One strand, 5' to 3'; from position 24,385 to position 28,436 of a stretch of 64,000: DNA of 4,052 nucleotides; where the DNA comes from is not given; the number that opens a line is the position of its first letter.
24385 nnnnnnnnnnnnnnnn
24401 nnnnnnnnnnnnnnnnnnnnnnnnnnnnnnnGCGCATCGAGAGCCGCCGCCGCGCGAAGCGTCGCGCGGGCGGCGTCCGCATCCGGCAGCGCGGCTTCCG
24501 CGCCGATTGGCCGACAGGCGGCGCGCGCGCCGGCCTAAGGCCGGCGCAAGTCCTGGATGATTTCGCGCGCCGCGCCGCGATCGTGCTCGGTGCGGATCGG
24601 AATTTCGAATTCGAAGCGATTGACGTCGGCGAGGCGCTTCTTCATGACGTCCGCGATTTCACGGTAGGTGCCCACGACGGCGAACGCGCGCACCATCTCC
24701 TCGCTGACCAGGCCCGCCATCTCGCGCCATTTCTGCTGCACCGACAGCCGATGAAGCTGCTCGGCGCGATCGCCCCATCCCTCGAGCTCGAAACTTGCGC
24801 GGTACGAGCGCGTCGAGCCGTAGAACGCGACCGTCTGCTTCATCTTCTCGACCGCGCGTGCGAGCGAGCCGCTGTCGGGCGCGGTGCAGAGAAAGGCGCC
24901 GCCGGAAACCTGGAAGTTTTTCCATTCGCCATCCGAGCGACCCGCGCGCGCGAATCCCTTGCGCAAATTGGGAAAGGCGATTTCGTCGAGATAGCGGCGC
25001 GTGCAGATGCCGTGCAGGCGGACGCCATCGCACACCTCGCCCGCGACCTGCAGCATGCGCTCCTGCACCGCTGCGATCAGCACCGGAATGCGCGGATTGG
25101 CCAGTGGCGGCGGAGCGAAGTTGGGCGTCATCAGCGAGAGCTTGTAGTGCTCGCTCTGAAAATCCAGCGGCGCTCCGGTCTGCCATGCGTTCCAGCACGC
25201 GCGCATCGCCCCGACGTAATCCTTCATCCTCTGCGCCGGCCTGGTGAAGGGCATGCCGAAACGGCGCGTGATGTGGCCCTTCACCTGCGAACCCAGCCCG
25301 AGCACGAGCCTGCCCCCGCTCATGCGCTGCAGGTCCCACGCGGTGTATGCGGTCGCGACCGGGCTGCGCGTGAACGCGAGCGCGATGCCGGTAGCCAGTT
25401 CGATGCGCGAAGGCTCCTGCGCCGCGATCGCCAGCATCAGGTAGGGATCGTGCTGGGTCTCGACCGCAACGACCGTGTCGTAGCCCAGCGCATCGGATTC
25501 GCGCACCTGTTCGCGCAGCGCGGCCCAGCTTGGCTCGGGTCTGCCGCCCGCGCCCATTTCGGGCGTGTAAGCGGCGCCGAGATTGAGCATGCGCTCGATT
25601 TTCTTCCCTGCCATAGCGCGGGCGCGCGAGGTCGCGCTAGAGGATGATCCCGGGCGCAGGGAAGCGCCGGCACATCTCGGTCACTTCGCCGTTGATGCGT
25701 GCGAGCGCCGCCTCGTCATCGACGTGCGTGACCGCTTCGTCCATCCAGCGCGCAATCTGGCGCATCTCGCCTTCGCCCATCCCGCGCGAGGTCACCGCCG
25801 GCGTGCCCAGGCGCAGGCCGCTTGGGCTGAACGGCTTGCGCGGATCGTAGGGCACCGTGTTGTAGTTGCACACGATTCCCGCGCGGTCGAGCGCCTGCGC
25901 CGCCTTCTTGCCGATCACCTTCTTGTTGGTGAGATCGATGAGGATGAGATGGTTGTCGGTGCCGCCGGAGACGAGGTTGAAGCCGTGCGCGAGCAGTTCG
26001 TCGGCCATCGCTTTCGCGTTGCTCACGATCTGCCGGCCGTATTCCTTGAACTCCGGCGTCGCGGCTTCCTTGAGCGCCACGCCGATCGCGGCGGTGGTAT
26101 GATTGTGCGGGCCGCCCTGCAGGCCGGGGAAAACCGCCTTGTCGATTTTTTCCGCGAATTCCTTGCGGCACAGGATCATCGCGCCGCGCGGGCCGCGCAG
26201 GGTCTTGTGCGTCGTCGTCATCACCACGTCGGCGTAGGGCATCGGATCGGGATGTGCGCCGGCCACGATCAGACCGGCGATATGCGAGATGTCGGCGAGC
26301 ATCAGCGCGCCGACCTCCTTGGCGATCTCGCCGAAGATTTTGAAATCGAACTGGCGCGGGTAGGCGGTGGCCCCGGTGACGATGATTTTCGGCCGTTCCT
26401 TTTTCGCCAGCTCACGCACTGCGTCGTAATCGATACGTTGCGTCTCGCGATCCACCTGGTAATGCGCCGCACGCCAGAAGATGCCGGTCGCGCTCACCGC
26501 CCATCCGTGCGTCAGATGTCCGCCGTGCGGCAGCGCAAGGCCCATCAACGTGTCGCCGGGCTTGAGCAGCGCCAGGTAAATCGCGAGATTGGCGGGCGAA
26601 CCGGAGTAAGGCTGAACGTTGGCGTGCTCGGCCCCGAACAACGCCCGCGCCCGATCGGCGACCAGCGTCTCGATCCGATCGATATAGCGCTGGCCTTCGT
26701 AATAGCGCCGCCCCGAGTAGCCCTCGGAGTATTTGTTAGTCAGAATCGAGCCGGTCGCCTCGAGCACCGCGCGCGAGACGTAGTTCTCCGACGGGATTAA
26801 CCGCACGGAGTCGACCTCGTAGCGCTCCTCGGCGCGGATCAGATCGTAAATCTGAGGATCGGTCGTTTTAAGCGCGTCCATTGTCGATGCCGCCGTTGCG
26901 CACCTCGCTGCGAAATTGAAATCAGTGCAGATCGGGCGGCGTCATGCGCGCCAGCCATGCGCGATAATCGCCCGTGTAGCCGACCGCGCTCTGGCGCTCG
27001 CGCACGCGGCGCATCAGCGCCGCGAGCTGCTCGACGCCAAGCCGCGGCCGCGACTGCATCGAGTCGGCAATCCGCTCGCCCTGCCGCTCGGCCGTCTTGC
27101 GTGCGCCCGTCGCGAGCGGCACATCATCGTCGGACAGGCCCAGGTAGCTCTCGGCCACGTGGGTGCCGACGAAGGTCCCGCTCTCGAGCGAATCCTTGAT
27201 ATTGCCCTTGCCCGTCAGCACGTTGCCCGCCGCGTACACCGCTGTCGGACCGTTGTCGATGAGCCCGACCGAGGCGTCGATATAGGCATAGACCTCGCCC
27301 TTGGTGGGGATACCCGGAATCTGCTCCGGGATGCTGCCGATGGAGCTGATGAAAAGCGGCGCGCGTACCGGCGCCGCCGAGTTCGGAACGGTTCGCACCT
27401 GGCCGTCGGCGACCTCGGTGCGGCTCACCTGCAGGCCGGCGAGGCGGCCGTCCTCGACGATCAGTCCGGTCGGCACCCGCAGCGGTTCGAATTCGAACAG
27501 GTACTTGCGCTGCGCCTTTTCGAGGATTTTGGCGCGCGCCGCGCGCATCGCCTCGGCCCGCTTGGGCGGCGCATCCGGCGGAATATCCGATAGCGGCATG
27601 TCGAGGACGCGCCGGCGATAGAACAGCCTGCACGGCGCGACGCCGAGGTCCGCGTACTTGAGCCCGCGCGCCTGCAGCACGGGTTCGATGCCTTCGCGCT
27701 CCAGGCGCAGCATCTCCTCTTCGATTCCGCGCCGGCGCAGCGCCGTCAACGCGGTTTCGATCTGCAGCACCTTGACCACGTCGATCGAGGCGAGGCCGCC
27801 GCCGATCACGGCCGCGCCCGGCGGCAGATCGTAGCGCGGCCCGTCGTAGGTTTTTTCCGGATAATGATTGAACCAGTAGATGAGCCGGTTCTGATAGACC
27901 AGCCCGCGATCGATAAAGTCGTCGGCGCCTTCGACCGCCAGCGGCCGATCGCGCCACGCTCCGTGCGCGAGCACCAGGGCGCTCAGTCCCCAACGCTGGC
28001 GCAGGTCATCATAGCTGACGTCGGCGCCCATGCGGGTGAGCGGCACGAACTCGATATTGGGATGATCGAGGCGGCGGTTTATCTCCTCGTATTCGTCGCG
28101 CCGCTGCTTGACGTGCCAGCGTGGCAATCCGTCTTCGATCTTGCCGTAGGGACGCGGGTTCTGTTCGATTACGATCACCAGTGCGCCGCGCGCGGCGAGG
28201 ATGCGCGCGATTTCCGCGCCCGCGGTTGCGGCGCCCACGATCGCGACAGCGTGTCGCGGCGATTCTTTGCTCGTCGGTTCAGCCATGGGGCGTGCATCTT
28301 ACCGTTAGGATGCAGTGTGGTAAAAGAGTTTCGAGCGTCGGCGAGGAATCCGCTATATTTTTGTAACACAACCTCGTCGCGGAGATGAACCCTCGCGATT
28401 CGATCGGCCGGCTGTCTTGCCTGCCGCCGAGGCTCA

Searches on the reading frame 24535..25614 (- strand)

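Call 7: search_protein_families(library=pfam, proteins=[window:24535-25614:-])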
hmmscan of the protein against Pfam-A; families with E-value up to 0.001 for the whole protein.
window:24535-25614:- (359 aa): 1 family
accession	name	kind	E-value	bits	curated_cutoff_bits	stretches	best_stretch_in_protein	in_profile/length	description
PF00296.26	Bac_luciferase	-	8.3e-63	213.1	27.9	1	22-326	13-306/314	Luciferase-like monooxygenase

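Call 43: search_protein_families(library=ncbifam, proteins=[window:24535-25614:-], max_evalue=0.001)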
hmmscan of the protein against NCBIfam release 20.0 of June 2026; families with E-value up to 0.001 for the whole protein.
window:24535-25614:- (359 aa): 19 families
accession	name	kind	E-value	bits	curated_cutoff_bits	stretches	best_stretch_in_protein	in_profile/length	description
TIGR03617.1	F420_MSMEG_2256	subfamily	4.4e-113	377.4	278.15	1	39-357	3-317/318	TIGR03617 family F420-dependent LLM class oxidoreductase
TIGR03564.1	F420_MSMEG_4879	subfamily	1.2e-30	107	234.25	1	35-285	3-238/265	TIGR03564 family F420-dependent LLM class oxidoreductase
TIGR03555.1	F420_mer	equivalog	3.8e-29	102.1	348.7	1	43-326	26-293/325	5,10-methylenetetrahydromethanopterin reductase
TIGR03559.1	F420_Rv3520c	subfamily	1.7e-28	99.6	335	1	33-325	15-312/325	LLM class F420-dependent oxidoreductase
NF002619.0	PRK02271.1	equivalog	4.1e-28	98.6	276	1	26-341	9-310/329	5,10-methylenetetrahydromethanopterin reductase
TIGR04024.1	F420_NP1902A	hypoth_equivalog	2.5e-27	95.5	345.4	1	28-331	12-302/330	TIGR04024 family LLM class F420-dependent oxidoreductase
TIGR03619.1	F420_Rv2161c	subfamily_domain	3.7e-24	85.7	166.9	1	51-258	40-232/247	TIGR03619 family F420-dependent LLM class oxidoreductase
TIGR03560.1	F420_Rv1855c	subfamily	6.3e-21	75.2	231.4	1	29-185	11-177/227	TIGR03560 family F420-dependent LLM class oxidoreductase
TIGR03857.1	F420_MSMEG_2249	hypoth_equivalog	5.2e-18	65.3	218.4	1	32-308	15-276/329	TIGR03857 family LLM class F420-dependent oxidoreductase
TIGR03841.1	F420_Rv3093c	subfamily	6.7e-18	65.1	213.65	1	34-325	13-282/298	LLM class F420-dependent oxidoreductase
TIGR03621.1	F420_MSMEG_2516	subfamily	1.6e-16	60.3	213.15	1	29-207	12-182/295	TIGR03621 family F420-dependent LLM class oxidoreductase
TIGR03620.1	F420_MSMEG_4141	subfamily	9.7e-13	48.1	219.8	1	27-140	14-122/280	TIGR03620 family F420-dependent LLM class oxidoreductase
TIGR03571.1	lucif_BA3436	subfamily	3.5e-11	42.9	303.9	1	51-181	63-187/304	TIGR03571 family LLM class oxidoreductase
TIGR03856.1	F420_MSMEG_2906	subfamily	9e-07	28.7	243.7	1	29-145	14-141/249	LLM class F420-dependent oxidoreductase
TIGR04027.1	LLM_KPN_01858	hypoth_equivalog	1.1e-06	27.8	412.9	1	34-143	23-140/326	putative FMN-dependent luciferase-like monooxygenase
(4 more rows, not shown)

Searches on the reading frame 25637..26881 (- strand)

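Call 7: search_protein_families(library=pfam, proteins=[window:25637-26881:-])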
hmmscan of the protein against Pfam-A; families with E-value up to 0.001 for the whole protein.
window:25637-26881:- (414 aa): 1 family
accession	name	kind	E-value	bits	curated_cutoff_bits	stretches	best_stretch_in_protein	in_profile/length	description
PF00464.25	SHMT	-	3.3e-160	533.5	27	1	4-380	1-399/399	Serine hydroxymethyltransferase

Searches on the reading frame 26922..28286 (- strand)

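Call 7: search_protein_families(library=pfam, proteins=[window:26922-28286:-])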
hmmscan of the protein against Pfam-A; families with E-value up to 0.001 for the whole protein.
window:26922-28286:- (454 aa): 1 family
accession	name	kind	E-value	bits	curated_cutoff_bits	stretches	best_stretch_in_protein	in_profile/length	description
PF07992.20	Pyr_redox_2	-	1.9e-05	24.7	26.1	1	13-170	2-157/291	Pyridine nucleotide-disulphide oxidoreductase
